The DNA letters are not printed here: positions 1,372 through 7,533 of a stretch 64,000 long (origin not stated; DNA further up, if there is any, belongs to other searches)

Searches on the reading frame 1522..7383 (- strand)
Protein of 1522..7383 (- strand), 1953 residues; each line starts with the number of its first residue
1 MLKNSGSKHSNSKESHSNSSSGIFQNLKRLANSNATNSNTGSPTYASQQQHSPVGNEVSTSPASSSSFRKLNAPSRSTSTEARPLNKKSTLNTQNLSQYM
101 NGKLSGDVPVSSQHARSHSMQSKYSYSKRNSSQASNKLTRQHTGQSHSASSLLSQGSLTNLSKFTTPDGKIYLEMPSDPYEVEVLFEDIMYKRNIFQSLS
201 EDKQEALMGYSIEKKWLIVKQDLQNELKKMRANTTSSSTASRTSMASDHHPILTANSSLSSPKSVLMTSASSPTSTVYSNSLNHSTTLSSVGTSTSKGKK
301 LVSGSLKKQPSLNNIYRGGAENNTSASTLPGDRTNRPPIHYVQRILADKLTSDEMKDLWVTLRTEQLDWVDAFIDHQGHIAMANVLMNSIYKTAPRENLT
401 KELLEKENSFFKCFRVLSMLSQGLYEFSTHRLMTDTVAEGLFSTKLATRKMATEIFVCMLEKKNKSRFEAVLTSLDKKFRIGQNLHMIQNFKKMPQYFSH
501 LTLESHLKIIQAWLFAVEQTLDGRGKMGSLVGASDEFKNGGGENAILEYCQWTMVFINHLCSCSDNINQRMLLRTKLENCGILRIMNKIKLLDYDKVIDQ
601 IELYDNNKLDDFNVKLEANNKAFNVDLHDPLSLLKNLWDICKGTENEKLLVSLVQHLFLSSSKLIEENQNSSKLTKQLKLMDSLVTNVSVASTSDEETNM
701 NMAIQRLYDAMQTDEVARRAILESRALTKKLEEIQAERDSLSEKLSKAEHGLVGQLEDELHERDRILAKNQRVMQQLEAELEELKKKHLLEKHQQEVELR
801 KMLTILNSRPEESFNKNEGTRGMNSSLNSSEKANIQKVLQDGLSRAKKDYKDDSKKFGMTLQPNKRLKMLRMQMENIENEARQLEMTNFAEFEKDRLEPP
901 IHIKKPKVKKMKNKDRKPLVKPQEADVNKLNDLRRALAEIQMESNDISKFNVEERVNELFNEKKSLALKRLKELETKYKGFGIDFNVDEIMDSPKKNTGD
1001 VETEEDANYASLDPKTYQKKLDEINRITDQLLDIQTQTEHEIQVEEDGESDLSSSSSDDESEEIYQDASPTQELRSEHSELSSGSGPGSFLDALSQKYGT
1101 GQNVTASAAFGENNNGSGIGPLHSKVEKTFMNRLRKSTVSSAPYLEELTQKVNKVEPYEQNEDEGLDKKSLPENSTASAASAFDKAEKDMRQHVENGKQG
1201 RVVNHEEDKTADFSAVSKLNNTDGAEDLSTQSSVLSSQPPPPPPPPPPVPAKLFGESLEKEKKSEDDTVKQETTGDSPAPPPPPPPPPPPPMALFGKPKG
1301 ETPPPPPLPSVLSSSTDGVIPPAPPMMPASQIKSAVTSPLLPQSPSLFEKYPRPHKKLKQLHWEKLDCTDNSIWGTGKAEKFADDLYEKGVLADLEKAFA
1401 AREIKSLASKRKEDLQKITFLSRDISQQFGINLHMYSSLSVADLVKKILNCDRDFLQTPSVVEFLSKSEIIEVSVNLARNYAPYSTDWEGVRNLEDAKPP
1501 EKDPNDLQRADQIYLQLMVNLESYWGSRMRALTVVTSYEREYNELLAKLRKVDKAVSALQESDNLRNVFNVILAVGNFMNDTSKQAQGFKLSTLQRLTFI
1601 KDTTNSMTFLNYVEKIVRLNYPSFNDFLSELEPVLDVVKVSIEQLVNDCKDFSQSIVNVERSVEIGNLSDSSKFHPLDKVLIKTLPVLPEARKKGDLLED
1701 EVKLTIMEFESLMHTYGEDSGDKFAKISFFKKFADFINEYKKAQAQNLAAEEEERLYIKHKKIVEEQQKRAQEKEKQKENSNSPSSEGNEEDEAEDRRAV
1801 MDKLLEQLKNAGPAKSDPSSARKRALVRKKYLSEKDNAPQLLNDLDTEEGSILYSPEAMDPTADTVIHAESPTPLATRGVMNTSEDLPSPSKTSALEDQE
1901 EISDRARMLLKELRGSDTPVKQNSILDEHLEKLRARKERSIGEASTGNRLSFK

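Call 7: search_protein_families(library=pfam, proteins=[window:1522-7383:-], max_evalue=0.01)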
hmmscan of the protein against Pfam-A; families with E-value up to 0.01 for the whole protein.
window:1522-7383:- (1953 aa): 3 families
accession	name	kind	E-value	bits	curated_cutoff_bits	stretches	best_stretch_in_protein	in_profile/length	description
PF02181.28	FH2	-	2.8e-91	306.9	34.8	1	1349-1741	2-372/372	Formin Homology 2 Domain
PF06367.22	Drf_FH3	-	5.6e-51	173.6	27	1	506-702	1-192/193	Diaphanous FH3 Domain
PF06371.19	Drf_GBD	-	2.1e-25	89.8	30.1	2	300-457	40-184/188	Diaphanous GTPase-binding Domain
